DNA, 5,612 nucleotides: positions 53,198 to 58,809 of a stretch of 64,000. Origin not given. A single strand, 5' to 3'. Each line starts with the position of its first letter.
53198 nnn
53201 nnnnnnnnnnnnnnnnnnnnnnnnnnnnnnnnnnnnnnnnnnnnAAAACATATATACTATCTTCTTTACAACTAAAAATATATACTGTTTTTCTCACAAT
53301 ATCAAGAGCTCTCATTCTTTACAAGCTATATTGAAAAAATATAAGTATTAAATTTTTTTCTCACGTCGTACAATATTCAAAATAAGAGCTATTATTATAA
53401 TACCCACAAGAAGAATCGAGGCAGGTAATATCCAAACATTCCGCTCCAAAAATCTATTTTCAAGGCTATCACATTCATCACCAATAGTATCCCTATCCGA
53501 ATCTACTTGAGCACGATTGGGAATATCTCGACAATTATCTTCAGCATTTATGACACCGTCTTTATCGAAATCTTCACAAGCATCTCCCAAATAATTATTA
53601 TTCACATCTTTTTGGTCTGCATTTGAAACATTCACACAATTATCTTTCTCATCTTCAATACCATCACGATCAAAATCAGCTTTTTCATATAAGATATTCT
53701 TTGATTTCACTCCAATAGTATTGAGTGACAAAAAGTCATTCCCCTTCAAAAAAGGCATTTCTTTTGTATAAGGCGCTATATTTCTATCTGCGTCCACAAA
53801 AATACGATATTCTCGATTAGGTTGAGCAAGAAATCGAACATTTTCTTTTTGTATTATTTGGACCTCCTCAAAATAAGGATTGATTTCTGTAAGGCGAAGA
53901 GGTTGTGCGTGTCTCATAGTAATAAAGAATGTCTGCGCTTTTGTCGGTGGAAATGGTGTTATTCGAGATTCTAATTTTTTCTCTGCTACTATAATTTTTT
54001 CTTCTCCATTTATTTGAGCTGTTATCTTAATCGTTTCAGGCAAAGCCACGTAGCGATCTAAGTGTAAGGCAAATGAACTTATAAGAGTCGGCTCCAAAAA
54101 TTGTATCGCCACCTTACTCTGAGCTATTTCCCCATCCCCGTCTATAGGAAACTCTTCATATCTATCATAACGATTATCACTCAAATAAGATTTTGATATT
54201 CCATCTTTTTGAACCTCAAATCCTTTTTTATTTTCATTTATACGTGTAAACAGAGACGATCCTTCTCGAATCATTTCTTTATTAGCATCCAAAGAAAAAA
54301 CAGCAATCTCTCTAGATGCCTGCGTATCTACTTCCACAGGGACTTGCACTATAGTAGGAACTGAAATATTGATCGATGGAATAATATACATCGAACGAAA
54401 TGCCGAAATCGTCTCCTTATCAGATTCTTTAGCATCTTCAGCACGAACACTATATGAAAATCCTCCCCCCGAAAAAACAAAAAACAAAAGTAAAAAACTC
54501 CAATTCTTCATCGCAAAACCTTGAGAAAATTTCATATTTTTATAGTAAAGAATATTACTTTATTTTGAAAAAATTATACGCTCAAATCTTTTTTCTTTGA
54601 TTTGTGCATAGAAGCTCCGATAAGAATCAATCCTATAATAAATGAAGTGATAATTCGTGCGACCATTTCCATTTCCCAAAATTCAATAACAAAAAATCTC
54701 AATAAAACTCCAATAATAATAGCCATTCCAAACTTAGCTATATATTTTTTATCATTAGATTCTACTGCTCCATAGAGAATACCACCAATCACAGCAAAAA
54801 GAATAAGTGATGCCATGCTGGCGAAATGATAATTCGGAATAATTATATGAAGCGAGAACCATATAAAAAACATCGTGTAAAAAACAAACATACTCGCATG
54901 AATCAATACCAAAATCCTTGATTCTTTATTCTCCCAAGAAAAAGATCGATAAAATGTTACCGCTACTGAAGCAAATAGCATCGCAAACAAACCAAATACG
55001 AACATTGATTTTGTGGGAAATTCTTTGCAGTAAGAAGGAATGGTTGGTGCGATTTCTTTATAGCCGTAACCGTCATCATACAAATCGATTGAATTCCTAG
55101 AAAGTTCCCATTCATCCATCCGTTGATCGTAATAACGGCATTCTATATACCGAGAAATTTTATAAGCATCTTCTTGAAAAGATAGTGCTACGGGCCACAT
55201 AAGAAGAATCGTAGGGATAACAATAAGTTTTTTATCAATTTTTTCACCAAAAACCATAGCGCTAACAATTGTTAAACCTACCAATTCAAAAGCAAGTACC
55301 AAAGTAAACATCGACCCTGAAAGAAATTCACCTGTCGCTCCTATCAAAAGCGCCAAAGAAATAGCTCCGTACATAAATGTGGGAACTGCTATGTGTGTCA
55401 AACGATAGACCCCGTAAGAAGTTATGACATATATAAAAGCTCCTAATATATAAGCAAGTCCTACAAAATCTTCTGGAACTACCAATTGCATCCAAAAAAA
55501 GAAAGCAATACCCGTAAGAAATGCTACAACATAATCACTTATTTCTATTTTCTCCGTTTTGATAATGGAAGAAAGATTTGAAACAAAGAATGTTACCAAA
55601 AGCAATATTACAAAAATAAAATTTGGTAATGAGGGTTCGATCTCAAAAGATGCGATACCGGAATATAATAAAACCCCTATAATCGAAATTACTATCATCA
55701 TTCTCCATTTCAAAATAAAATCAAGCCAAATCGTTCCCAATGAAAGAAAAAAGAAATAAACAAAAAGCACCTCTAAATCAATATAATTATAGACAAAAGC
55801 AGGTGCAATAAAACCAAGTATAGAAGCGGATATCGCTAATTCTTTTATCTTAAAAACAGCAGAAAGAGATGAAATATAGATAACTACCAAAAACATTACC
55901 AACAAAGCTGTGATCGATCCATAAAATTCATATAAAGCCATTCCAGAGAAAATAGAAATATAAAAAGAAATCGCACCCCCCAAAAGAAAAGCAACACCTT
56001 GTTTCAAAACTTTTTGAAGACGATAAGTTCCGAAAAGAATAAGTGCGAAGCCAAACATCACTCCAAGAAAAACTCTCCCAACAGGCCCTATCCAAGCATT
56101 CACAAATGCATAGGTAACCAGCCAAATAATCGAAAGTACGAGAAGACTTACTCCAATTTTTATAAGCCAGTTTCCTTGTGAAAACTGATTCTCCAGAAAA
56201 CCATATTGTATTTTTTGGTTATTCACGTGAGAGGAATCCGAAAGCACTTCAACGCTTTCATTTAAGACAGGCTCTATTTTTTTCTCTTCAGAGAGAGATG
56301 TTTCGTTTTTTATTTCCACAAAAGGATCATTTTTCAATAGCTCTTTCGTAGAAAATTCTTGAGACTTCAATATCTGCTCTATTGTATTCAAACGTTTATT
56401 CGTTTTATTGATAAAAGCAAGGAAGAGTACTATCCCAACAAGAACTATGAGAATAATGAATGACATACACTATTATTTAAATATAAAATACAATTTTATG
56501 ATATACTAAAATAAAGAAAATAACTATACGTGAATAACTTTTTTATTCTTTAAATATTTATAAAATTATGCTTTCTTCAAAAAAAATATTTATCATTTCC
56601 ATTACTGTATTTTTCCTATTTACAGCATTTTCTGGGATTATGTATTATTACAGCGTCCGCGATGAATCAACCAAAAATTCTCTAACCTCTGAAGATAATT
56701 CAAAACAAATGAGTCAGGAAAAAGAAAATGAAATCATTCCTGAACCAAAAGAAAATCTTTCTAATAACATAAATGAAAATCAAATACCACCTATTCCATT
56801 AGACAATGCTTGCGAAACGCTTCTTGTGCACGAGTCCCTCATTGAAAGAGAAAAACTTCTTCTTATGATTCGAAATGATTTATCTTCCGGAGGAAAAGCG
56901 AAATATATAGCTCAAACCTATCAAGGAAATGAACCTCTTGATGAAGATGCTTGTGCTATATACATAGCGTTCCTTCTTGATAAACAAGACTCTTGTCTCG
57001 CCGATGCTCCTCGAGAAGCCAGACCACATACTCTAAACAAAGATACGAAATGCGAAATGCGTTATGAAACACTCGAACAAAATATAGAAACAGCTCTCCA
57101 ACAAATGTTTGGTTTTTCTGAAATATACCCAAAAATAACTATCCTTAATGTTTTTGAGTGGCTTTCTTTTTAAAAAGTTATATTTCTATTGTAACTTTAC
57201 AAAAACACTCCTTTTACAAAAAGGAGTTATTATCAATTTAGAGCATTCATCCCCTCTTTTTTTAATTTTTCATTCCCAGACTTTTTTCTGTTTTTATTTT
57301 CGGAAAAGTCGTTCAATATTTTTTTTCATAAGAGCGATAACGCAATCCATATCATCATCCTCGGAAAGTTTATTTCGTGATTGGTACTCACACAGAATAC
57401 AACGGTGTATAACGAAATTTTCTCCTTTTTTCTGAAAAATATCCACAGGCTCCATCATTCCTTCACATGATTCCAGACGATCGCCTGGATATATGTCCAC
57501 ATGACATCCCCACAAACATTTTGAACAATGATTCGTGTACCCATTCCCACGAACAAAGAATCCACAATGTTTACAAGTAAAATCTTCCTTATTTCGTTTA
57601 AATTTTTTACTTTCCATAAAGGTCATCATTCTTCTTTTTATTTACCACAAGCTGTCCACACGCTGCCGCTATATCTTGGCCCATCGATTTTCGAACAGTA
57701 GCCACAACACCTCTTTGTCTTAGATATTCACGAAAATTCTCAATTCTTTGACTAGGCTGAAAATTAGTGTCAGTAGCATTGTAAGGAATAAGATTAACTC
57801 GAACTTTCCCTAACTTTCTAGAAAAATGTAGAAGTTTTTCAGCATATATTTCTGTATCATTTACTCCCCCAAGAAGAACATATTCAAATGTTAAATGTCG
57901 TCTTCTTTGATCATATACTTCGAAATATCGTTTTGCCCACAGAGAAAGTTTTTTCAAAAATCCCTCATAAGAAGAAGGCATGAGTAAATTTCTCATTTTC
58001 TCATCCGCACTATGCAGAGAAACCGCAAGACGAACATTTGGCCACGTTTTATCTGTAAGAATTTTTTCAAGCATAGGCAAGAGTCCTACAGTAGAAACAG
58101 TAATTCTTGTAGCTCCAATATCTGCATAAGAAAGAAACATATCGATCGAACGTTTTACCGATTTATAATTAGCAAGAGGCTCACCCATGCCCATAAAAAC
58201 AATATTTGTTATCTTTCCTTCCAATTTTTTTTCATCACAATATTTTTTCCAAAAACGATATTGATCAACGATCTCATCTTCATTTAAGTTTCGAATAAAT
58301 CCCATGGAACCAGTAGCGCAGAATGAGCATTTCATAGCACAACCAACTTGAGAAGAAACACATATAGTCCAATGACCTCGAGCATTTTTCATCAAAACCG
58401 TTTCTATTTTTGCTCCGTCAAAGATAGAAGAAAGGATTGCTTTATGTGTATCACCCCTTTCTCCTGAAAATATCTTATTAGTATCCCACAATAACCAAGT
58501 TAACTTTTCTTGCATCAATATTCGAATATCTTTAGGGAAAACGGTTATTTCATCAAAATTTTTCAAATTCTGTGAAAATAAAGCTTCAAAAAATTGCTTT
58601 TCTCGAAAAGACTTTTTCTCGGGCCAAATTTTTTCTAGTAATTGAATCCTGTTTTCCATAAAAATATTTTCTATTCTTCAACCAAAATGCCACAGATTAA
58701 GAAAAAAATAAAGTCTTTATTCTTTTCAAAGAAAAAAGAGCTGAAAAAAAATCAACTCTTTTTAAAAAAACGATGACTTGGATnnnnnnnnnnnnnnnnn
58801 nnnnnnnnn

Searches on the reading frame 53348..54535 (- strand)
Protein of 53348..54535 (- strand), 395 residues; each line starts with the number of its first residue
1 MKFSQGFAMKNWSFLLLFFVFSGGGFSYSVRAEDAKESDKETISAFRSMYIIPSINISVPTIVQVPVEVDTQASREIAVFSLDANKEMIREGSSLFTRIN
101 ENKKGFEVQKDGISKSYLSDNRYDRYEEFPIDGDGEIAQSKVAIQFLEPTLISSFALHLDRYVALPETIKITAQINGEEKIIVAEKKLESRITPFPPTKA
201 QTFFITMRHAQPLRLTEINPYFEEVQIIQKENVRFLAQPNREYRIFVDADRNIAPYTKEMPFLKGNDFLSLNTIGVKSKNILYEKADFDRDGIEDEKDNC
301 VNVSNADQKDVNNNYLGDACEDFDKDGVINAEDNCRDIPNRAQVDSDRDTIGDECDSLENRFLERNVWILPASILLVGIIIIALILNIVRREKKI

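Call 4: search_protein_families(library=pfam, proteins=[window:53348-54535:-], max_evalue=0.01)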
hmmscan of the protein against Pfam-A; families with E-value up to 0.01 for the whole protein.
window:53348-54535:- (395 aa): 1 family
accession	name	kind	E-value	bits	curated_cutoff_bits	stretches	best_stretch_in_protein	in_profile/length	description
PF02412.23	TSP_3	-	1.2e-13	50.9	25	2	309-343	1-36/36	Thrombospondin type 3 repeat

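Call 13: search_protein_families(library=ncbifam, proteins=[window:53348-54535:-], max_evalue=0.01)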
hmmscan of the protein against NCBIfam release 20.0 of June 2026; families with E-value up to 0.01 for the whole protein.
window:53348-54535:- (395 aa): 2 families
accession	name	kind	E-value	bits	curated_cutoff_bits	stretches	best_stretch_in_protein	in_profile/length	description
NF047638.1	throspo3_MtsC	equivalog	5e-20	71.8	350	1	285-357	193-266/428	cell-cell cohesion MYXO-CTERM protein MtsC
NF045500.1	Omp28_seleno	equivalog_domain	4e-16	59.4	200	2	322-360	274-312/377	Omp28-related selenoprotein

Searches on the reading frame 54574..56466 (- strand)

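Call 4: search_protein_families(library=pfam, proteins=[window:54574-56466:-], max_evalue=0.01)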
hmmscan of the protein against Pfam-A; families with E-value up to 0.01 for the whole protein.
window:54574-56466:- (630 aa): 1 family
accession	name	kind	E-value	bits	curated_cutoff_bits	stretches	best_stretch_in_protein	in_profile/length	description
PF10101.14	DUF2339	-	3.5e-25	89.3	33.6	1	97-536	1-382/659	Predicted membrane protein (DUF2339)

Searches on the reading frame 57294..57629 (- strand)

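Call 58: search_protein_families(library=pfam, proteins=[window:57294-57629:-], max_evalue=0.001)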
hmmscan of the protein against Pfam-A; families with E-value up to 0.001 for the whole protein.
window:57294-57629:- (111 aa): 1 family
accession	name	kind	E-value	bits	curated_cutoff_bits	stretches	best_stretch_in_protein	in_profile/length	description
PF12647.12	RNHCP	-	4.9e-24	84.6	24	1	15-95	2-87/90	RNHCP domain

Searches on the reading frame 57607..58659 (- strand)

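Call 4: search_protein_families(library=pfam, proteins=[window:57607-58659:-], max_evalue=0.01)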
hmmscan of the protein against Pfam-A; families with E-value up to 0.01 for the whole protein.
window:57607-58659:- (350 aa): 1 family
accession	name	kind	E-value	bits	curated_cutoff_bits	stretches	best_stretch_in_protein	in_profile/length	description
PF04055.27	Radical_SAM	-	7.2e-14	52.7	29.5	1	102-271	2-159/166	Radical SAM superfamily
